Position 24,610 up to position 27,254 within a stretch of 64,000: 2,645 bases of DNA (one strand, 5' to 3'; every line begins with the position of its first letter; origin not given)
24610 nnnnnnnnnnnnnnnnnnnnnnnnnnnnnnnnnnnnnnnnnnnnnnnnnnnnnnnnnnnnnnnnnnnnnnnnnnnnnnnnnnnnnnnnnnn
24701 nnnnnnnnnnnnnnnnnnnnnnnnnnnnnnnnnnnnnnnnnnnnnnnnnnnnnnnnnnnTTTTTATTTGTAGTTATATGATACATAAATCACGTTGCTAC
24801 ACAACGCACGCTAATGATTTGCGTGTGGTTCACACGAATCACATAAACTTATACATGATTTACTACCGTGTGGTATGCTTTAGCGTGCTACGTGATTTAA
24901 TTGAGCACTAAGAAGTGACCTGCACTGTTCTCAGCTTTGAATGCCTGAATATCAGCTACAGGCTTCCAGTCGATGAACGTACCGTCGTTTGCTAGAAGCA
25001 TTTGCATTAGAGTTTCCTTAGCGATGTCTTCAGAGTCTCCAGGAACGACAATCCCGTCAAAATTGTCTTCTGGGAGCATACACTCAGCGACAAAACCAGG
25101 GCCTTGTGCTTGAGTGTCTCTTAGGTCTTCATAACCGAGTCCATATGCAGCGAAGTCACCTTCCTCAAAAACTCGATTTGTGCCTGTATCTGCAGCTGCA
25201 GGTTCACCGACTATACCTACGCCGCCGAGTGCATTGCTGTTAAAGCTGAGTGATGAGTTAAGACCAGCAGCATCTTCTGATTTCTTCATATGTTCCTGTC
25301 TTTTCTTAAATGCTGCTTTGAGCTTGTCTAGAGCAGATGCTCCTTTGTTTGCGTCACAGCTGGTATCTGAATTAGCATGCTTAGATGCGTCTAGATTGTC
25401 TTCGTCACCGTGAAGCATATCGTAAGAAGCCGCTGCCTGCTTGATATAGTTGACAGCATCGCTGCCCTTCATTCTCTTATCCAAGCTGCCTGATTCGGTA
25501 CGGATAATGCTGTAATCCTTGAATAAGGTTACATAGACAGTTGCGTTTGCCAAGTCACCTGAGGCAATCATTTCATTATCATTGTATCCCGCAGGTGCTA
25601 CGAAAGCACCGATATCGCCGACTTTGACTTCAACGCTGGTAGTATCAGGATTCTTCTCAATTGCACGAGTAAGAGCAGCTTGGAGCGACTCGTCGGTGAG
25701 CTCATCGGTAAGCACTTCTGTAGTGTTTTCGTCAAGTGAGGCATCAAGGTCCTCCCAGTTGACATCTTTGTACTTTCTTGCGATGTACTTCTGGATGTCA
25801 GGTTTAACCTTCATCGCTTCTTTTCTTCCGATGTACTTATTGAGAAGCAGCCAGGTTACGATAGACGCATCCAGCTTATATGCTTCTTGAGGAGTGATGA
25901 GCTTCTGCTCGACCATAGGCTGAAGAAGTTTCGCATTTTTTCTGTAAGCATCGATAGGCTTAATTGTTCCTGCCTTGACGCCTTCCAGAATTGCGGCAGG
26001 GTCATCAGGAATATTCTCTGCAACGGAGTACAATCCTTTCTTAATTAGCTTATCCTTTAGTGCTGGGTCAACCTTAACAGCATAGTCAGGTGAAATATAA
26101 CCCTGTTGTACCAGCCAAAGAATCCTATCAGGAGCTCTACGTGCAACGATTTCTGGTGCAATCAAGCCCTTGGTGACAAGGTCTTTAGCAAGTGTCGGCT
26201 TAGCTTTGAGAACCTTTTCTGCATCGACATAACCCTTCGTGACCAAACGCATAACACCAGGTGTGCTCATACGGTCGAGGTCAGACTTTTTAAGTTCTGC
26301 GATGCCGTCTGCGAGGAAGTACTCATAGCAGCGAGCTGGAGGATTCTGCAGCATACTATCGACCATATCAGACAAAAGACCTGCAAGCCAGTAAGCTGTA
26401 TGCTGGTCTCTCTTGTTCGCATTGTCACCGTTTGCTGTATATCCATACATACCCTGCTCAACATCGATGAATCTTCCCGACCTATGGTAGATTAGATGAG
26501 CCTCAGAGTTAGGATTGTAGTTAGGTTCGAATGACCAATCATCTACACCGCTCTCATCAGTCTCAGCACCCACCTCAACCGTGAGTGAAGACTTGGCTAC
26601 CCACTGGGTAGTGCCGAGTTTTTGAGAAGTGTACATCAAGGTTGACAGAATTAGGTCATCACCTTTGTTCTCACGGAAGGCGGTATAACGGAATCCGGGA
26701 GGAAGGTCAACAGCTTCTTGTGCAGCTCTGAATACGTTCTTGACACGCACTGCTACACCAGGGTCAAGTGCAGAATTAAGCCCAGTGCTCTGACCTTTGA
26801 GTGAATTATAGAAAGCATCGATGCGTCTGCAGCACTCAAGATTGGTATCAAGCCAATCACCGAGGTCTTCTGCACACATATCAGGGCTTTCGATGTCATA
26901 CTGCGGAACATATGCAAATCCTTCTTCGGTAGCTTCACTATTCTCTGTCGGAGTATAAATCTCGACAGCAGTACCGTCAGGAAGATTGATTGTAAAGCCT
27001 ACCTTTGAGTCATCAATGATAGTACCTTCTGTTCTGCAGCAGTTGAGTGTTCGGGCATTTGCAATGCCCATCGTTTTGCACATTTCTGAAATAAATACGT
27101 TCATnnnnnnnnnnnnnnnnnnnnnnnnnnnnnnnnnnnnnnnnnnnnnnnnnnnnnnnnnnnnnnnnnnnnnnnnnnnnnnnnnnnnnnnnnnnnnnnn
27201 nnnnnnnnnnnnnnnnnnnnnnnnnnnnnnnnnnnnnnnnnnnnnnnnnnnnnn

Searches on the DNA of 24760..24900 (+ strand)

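Call 62: search_dna_similar(query=window:24760-24900:+, collection=plasmids, mode=distant, max_evalue=10, max_rows=15)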
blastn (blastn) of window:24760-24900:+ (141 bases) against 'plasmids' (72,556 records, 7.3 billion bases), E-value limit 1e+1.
Records with a match: 10; places in all: 10; records where one place covers at least 80% of the query: 0.
Best place of each record, by identity: >=99% 4; 90-95% 2; 80-90% 4.
By first word of the organism name: Bacillus 6; Escherichia 4.
By predicted mobility (MOB-suite, as given by PLSDB): non-mobilizable 10.
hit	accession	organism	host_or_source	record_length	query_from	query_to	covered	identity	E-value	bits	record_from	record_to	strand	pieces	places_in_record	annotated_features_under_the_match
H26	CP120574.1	Bacillus subtilis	cell culture,Kantong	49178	65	103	28%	82.5%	5e+0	38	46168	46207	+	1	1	none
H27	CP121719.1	Bacillus subtilis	cell culture,Kantong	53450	65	103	28%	82.5%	5e+0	38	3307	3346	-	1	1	none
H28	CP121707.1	Bacillus subtilis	cell culture,Kantong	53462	65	103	28%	82.5%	5e+0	38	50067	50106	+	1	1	none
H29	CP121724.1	Bacillus subtilis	cell culture,Kantong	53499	65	103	28%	82.5%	5e+0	38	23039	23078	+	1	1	none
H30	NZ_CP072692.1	Bacillus thuringiensis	whole organism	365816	69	97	21%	90.0%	5e+0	38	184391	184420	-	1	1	none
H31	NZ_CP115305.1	Bacillus cereus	microbe,Penaeus vannamei pond water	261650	69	97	21%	90.0%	5e+0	38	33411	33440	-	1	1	none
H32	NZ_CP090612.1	Escherichia coli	pig,lung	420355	2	21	14%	100.0%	5e+0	37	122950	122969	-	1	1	none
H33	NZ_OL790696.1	Escherichia coli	-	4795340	2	21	14%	100.0%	5e+0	37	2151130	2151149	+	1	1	none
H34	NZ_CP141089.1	Escherichia coli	Homo sapiens,Infected Human Urine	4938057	2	21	14%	100.0%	5e+0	37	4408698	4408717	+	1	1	none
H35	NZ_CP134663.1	Escherichia coli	Larus michahellis,bacteria,cloaca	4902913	2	21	14%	100.0%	5e+0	37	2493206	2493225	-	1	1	none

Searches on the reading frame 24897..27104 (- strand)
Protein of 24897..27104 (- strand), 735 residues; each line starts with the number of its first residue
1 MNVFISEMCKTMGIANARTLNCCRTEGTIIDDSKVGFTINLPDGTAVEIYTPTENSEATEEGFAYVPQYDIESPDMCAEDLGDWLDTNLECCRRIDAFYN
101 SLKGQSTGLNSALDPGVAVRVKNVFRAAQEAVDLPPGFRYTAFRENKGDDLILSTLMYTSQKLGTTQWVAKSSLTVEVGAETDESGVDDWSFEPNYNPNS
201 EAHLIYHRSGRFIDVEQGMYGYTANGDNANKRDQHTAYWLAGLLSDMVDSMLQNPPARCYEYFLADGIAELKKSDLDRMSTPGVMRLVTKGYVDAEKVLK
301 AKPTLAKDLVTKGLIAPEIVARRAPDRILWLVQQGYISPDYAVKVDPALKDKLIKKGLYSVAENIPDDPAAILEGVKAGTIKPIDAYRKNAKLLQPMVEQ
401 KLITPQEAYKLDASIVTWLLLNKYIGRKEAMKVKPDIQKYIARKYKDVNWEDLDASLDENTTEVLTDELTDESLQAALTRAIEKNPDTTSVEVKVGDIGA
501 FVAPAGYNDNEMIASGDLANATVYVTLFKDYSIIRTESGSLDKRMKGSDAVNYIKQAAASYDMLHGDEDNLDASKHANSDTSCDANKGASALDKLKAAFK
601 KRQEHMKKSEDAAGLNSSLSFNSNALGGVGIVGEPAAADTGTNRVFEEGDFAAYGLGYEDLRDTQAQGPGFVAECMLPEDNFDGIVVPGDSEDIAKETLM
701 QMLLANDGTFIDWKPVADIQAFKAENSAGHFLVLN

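Call 18: find_related_loci(query=window:24897-27104:-, collection=viral_contigs, flank=10000)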
Query window:24897-27104:- (735 aa) in viral_contigs; peptide patterns used: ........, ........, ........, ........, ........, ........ (x = any residue, [..] = any of these).
10 stretches matched a pattern; 7 encode a relative of the query (tblastn E <= 1e-3); 7 distinct loci.
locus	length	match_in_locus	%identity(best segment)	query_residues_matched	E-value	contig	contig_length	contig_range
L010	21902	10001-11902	92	1-735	0e+0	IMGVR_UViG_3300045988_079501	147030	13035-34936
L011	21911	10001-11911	80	1-735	0e+0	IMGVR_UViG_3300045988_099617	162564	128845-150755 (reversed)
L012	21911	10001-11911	80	1-735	0e+0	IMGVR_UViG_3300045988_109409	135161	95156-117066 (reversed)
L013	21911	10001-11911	80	1-735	0e+0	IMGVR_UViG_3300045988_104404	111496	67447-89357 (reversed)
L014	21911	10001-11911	79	1-735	0e+0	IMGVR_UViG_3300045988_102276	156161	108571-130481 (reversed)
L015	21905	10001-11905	79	1-735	0e+0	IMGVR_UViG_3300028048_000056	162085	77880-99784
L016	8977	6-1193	85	220-735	7e-135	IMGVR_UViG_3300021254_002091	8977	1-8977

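Call 19: search_protein_families(library=pfam, proteins=[window:24897-27104:-], max_evalue=0.01)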
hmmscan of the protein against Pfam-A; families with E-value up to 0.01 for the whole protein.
window:24897-27104:- (735 aa): 0 families

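Call 70: search_protein_families(library=phrogs, proteins=[window:24897-27104:-], max_evalue=0.001)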
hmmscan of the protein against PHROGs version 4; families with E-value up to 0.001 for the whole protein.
window:24897-27104:- (735 aa): 0 families
